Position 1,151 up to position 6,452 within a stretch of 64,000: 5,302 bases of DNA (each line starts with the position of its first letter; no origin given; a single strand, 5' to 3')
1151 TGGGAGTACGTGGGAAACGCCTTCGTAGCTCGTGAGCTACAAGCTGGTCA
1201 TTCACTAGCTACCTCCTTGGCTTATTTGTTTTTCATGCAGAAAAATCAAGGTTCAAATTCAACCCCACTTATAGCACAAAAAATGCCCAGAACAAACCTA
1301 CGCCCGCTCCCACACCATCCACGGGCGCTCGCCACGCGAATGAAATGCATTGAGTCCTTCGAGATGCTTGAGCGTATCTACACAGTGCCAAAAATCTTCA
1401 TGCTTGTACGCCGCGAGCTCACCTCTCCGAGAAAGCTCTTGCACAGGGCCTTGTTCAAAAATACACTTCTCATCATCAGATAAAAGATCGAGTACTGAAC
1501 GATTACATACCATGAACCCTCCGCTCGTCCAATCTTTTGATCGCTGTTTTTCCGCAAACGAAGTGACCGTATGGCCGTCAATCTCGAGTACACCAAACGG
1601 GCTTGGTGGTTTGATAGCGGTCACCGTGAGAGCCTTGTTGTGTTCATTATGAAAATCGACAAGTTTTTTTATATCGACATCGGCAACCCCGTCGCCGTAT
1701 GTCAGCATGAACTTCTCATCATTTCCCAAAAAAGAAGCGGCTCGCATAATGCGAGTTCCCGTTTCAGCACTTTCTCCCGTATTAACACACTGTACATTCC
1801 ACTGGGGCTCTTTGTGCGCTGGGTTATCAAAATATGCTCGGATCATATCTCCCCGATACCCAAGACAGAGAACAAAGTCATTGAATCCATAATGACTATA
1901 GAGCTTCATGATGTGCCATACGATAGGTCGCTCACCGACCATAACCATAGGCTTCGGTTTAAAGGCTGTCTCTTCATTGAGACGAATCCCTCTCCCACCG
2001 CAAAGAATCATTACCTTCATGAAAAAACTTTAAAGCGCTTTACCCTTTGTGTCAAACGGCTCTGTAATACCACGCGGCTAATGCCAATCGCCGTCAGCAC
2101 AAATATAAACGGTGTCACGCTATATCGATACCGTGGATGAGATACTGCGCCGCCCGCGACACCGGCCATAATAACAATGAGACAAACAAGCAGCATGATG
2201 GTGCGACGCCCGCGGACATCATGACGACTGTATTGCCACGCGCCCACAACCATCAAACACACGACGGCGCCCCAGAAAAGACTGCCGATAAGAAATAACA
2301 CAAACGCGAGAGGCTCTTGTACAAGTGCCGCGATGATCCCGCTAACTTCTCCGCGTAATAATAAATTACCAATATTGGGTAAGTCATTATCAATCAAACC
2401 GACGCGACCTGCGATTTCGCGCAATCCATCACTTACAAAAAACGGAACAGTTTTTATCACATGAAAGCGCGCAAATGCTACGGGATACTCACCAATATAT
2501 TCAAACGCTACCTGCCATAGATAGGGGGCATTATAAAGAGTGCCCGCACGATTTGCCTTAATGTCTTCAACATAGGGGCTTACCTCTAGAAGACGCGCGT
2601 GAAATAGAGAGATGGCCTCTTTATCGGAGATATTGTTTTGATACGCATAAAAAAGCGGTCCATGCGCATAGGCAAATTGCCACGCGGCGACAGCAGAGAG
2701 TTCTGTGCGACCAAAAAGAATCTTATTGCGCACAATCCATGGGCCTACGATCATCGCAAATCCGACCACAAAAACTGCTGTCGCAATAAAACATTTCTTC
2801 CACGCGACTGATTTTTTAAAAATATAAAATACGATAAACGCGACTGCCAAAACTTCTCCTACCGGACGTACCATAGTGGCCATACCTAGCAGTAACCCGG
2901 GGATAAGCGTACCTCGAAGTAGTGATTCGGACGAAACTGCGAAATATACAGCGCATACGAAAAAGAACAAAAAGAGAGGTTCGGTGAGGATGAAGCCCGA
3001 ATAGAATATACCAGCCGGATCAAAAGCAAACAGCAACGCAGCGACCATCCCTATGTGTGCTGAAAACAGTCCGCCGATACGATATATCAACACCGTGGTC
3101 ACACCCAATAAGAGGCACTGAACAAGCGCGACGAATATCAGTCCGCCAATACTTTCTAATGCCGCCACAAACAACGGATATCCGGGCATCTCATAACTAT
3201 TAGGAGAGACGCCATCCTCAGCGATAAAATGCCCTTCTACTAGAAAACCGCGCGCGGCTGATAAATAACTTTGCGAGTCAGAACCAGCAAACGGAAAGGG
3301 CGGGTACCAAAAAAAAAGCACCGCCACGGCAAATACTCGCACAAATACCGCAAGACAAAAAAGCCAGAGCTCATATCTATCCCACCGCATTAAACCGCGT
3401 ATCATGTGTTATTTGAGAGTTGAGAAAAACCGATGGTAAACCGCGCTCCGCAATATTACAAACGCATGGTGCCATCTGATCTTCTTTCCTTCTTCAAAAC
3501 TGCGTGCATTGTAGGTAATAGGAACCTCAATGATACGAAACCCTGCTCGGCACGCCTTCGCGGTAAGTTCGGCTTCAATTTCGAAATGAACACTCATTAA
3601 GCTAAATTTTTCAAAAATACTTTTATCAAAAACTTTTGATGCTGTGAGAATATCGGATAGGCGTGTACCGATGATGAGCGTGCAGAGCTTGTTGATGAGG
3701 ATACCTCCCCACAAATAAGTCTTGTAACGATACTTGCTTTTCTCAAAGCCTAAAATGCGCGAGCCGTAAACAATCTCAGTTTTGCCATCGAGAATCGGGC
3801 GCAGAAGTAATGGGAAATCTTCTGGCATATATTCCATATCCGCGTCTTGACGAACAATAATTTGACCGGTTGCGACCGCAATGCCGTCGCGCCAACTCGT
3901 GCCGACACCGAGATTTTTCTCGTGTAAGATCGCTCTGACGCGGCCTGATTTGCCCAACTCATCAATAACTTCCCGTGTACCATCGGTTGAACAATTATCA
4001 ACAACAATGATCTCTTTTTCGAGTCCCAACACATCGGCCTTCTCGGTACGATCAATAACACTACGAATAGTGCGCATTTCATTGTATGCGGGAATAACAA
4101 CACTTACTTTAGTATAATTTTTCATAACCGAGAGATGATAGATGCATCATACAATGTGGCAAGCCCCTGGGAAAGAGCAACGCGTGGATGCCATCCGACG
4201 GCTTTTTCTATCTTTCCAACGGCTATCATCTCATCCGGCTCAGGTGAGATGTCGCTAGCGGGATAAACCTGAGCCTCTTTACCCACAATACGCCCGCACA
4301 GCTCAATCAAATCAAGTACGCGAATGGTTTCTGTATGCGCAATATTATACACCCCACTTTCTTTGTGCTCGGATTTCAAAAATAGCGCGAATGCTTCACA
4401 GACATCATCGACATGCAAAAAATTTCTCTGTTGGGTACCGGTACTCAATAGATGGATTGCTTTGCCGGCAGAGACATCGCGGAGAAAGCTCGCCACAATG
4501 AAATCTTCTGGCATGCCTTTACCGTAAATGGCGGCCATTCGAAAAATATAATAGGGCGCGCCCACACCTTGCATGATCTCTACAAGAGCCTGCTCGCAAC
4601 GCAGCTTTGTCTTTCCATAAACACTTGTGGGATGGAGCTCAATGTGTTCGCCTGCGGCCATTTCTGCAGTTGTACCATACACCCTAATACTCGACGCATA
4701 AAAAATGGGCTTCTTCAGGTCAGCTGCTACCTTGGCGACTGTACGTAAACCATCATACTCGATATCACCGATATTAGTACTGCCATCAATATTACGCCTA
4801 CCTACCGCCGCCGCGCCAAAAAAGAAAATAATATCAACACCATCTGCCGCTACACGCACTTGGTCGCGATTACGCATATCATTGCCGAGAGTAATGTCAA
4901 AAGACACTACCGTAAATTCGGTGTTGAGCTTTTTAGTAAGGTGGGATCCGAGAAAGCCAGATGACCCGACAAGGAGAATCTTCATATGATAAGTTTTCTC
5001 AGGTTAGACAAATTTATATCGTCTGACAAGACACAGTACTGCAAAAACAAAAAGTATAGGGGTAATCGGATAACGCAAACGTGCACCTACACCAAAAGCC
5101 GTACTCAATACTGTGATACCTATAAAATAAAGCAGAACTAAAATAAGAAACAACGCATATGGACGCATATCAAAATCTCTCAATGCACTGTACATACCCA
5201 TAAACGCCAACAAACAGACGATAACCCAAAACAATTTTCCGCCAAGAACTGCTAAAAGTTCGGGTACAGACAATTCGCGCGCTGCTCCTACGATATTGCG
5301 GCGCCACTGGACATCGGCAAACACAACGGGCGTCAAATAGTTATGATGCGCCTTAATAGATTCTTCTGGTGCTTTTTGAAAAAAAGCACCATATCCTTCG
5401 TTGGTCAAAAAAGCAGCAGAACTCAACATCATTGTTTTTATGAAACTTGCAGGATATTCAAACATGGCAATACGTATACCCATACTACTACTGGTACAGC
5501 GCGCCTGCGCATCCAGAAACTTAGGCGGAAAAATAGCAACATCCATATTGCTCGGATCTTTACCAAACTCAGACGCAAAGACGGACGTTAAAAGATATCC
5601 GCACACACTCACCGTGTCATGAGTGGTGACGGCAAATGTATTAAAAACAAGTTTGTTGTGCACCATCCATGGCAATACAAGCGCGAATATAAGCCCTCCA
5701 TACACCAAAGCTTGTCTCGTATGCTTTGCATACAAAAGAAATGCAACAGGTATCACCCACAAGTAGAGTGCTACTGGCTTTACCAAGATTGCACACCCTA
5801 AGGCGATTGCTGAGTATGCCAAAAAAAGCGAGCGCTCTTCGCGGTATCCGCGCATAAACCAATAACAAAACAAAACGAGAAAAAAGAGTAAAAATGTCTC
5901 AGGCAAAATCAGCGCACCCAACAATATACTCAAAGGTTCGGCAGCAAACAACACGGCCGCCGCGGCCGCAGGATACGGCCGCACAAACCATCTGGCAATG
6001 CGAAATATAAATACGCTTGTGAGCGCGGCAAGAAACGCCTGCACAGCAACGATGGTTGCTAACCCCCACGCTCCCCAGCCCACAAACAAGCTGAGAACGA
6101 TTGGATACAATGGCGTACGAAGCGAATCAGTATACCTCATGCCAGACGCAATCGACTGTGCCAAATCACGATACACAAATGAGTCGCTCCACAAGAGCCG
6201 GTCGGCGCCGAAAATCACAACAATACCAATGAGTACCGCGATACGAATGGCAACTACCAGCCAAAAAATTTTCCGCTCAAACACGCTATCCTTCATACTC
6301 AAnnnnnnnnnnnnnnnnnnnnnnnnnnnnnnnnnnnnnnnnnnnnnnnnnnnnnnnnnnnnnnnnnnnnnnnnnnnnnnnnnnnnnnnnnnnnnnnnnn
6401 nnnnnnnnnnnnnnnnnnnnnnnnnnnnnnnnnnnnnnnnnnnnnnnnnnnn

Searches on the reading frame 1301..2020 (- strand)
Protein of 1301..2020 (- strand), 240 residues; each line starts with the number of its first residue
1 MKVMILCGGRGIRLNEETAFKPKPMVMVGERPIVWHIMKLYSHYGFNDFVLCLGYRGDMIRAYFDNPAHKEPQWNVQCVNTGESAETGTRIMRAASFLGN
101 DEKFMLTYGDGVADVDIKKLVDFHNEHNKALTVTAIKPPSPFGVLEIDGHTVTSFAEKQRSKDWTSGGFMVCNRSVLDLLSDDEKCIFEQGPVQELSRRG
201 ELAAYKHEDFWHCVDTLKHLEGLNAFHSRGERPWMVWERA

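Call 48: search_protein_families(library=ncbifam, proteins=[window:1301-2020:-], max_evalue=0.00001)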
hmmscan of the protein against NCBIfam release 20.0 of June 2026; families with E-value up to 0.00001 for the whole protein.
window:1301-2020:- (240 aa): 18 families
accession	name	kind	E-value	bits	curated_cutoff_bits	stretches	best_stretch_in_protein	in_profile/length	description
TIGR02623.1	G1P_cyt_trans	equivalog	6.1e-81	271.6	300.25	2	70-237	89-255/255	glucose-1-phosphate cytidylyltransferase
TIGR03992.1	Arch_glmU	subfamily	1.1e-25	90.3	292.1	1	1-182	1-178/393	bifunctional sugar-1-phosphate nucleotidylyltransferase/acetyltransferase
NF045761.1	NAMPUrTaseMurU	equivalog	3.5e-22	79.4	250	1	1-225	1-225/226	N-acetylmuramate alpha-1-phosphate uridylyltransferase MurU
NF052502.1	man1P_GTase_Rv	exception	8.1e-21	74.3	440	1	3-216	3-219/352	mannose-1-phosphate guanylyltransferase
NF049965.1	GlMnHpPGnyltfHddC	equivalog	1.2e-18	67.6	300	1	1-190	1-185/221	D-glycero-D-manno-heptose 1-phosphate guanosyltransferase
TIGR01208.1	rmlA_long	equivalog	8.5e-16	57.8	320.25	1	2-161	1-161/353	glucose-1-phosphate thymidylyltransferase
NF041313.1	UDPGP_AglF_Halo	equivalog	5e-15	55.6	400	1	1-133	1-130/234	UTP--glucose-1-phosphate uridylyltransferase AglF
NF041173.1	Sug_nt_acttase_Thmprot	equivalog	3.3e-12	46.1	600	1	1-162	1-156/405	bifunctional sugar-1-phosphate nucleotidylyltransferase/acetyltransferase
TIGR01173.1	glmU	equivalog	1.3e-11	44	366.85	1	1-159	1-153/452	bifunctional UDP-N-acetylglucosamine diphosphorylase/glucosamine-1-phosphate N-acetyltransferase GlmU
TIGR02091.1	glgC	equivalog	2.3e-10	40.1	424.9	1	3-218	3-250/364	glucose-1-phosphate adenylyltransferase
NF006986.0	PRK09451.1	equivalog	6e-09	35.2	725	1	1-161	6-158/456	bifunctional UDP-N-acetylglucosamine diphosphorylase/glucosamine-1-phosphate N-acetyltransferase GlmU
NF003670.0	PRK05293.1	equivalog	9.2e-08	31.4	470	0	101-220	118-251/382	glucose-1-phosphate adenylyltransferase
NF001947.0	PRK00725.1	subfamily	1.9e-07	30.2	470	0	105-162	134-196/426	glucose-1-phosphate adenylyltransferase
NF010934.1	PRK14354.1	equivalog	2.6e-07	29.5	450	1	3-143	2-134/447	bifunctional UDP-N-acetylglucosamine diphosphorylase/glucosamine-1-phosphate N-acetyltransferase GlmU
NF010937.0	PRK14357.1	equivalog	5.2e-07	28.9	658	1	1-145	1-137/448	bifunctional UDP-N-acetylglucosamine diphosphorylase/glucosamine-1-phosphate N-acetyltransferase GlmU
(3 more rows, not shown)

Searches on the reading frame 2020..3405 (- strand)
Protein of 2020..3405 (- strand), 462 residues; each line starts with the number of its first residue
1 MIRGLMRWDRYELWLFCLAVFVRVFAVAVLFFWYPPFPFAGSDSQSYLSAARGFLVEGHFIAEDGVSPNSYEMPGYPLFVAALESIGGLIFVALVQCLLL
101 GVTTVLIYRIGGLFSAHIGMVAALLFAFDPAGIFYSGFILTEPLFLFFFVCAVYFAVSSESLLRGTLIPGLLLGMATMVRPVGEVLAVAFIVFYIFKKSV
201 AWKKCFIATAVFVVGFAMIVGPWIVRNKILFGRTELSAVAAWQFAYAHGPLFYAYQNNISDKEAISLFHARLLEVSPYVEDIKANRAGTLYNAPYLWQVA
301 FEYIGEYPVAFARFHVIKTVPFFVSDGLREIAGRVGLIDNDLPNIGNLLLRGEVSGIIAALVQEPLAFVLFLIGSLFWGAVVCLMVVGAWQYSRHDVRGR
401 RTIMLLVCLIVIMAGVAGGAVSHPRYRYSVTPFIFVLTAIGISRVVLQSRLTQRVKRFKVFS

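Call 5: search_protein_families(library=pfam, proteins=[window:2020-3405:-], max_evalue=0.001)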
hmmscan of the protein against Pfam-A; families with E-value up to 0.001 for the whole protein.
window:2020-3405:- (462 aa): 1 family
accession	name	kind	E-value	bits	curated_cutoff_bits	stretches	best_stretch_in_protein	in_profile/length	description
PF13231.12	PMT_2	-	2.3e-06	28.4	26.1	1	92-220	24-155/160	Dolichyl-phosphate-mannose-protein mannosyltransferase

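Call 48: search_protein_families(library=ncbifam, proteins=[window:2020-3405:-], max_evalue=0.00001)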
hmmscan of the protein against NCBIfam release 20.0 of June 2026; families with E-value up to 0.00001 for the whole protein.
window:2020-3405:- (462 aa): 0 families

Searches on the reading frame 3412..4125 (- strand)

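Call 5: search_protein_families(library=pfam, proteins=[window:3412-4125:-], max_evalue=0.001)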
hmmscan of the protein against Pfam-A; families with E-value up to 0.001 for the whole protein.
window:3412-4125:- (238 aa): 2 families
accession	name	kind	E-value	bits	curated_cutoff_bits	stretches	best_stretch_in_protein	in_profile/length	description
PF00535.33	Glycos_transf_2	-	4.2e-32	111.8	23.3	1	8-173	1-166/168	Glycosyl transferase family 2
PF13641.12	Glyco_tranf_2_3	-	2.4e-07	31.4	27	1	7-119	3-119/230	Glycosyltransferase like family 2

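Call 6: search_protein_families(library=ncbifam, proteins=[window:3412-4125:-], max_evalue=0.001)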
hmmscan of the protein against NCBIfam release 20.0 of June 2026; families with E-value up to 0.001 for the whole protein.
window:3412-4125:- (238 aa): 21 families
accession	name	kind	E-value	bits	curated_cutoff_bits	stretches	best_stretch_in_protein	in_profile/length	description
TIGR04182.1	glyco_TIGR04182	equivalog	4.2e-34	118.3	325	1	6-216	1-201/293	S-layer glycoprotein N-glycosyltransferase AglJ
NF007986.1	PRK10714.1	equivalog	1.1e-16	60.8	529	1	3-214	4-209/316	undecaprenyl-phosphate 4-deoxy-4-formamido-L-arabinose transferase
NF041391.1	DPhHxTase_Halo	equivalog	1.2e-15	57.1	375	1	13-210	3-188/213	dolichyl-phosphate hexose transferase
NF010496.0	PRK13915.1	equivalog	1.3e-15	57.3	262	1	2-115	28-147/307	glucosyl-3-phosphoglycerate synthase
NF007482.0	PRK10073.1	equivalog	3.7e-13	49.2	423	1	2-109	3-108/334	glycosyltransferase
NF041875.1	EPS_EpsD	equivalog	6.6e-13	48.8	370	1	7-102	1-95/325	exopolysaccharide biosynthesis glycosyltransferase EpsD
TIGR03937.1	PgaC_IcaA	equivalog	9.8e-13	47.8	422.3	1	2-97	42-136/407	poly-beta-1,6-N-acetyl-D-glucosamine synthase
TIGR04283.1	glyco_like_mftF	equivalog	1.5e-12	47.6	182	1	7-229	1-208/221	TIGR04283 family arsenosugar biosynthesis glycosyltransferase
NF058614.1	PPMAGASynPpgS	equivalog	5.5e-12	45.6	370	1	7-205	2-198/226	polyprenyl-phospho-N-acetylgalactosaminyl synthase PpgS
NF047683.1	TeichurnBiosyTuaG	equivalog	2.8e-11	43.6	400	1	3-103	4-103/252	teichuronic acid biosynthesis protein TuaG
NF038302.1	EPS_HpsE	equivalog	5.3e-10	38.8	300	1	6-96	2-96/307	hormogonium polysaccharide biosynthesis glycosyltransferase HpsE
TIGR03965.1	mycofact_glyco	equivalog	8.4e-10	38.1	280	1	4-131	73-198/467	mycofactocin biosynthesis glycosyltransferase MftF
NF047588.1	GlcsyltransPgfSStrep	equivalog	8.6e-09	35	500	1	6-125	2-123/308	glycosyltransferase PgfS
NF053739.1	GlytfEpsEBac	equivalog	1e-07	31.2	450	1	6-97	2-93/265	glycosyltransferase EpsE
NF045692.1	OglycostaseCruG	equivalog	1.5e-06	27.4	600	1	4-66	40-101/386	2'-O-glycosyltransferase CruG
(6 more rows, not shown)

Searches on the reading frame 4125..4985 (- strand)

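Call 5: search_protein_families(library=pfam, proteins=[window:4125-4985:-], max_evalue=0.001)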
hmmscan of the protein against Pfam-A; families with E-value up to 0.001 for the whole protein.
window:4125-4985:- (287 aa): 5 families
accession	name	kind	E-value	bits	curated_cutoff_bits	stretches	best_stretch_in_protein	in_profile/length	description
PF01370.27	Epimerase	-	1.8e-30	106.5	20.9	1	3-216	1-240/240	NAD dependent epimerase/dehydratase family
PF16363.11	GDP_Man_Dehyd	-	8.9e-21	75.1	27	1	36-276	60-330/332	GDP-mannose 4,6 dehydratase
PF04321.23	RmlD_sub_bind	-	7.3e-17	61.8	27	1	1-247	1-239/287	RmlD substrate binding domain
PF01073.25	3Beta_HSD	-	6e-08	32.5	22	1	32-201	49-227/280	3-beta hydroxysteroid dehydrogenase/isomerase family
PF07993.18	NAD_binding_4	-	4e-06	26.6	20.1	0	110-198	165-257/258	Male sterility protein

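Call 48: search_protein_families(library=ncbifam, proteins=[window:4125-4985:-], max_evalue=0.00001)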
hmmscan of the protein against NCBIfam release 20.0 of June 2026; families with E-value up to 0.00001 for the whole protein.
window:4125-4985:- (287 aa): 18 families
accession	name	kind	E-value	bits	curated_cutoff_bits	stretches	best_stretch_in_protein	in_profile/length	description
TIGR01179.1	galE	equivalog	9.9e-21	73.9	262.3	2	183-272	222-315/332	UDP-glucose 4-epimerase GalE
TIGR01181.1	dTDP_gluc_dehyt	equivalog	6.8e-18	64.8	365.1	1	24-277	52-306/321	dTDP-glucose 4,6-dehydratase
TIGR02197.1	heptose_epim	equivalog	4.6e-17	62.1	274.6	1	47-238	64-264/316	ADP-glyceromanno-heptose 6-epimerase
TIGR04180.1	EDH_00030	hypoth_equivalog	2.9e-16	59.4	475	1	29-252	51-275/297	NAD-dependent 4,6-dehydratase LegB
NF047922.1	GDPFucSynFcl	equivalog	7.5e-15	55.2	500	1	174-281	194-300/308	GDP-L-fucose synthase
NF047837.1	UDPAcbARedWbcJ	equivalog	2.5e-14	53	500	1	1-227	1-208/372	UDP-2-acetamido-2,6-beta-L-arabino-hexul-4-ose reductase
TIGR01214.1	rmlD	equivalog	1.6e-13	50.4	224.05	1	2-224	1-216/285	dTDP-4-dehydrorhamnose reductase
NF008360.0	PRK11150.1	equivalog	7.9e-10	38.4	452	1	50-217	69-237/310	ADP-glyceromanno-heptose 6-epimerase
NF008872.0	PRK11908.1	equivalog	9.7e-10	38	294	1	1-219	2-255/349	bifunctional UDP-4-keto-pentose/UDP-xylose synthase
NF007956.0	PRK10675.1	subfamily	1.4e-09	37.5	394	0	52-139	77-165/338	UDP-glucose 4-epimerase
TIGR01746.1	Thioester-redct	subfamily_domain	1.2e-07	31.3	213.35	0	79-245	115-291/371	thioester reductase domain-containing protein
TIGR03466.1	HpnA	hypoth_equivalog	2.6e-07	29.8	367.65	0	2-239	2-251/327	hopanoid-associated sugar epimerase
NF007582.0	PRK10217.1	equivalog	3.3e-07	29.7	698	0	98-236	133-272/355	dTDP-glucose 4,6-dehydratase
NF007490.0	PRK10084.1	subfamily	3.7e-07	29.5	649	0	113-275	157-327/361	dTDP-glucose 4,6-dehydratase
NF043036.1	ErythonDh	equivalog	1.5e-06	27.6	325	0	36-133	60-159/321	D-erythronate dehydrogenase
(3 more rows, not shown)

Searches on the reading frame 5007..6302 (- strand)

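Call 5: search_protein_families(library=pfam, proteins=[window:5007-6302:-], max_evalue=0.001)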
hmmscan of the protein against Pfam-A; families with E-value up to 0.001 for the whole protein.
window:5007-6302:- (432 aa): 2 families
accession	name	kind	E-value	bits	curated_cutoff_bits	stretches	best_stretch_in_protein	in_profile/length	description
PF13231.12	PMT_2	-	3.3e-08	34.3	26.1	1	69-210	9-153/160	Dolichyl-phosphate-mannose-protein mannosyltransferase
PF02366.24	PMT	-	8.5e-07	29.2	22.7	1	87-214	88-232/245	Dolichyl-phosphate-mannose-protein mannosyltransferase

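Call 48: search_protein_families(library=ncbifam, proteins=[window:5007-6302:-], max_evalue=0.00001)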
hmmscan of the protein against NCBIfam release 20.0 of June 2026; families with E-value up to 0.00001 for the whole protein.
window:5007-6302:- (432 aa): 0 families
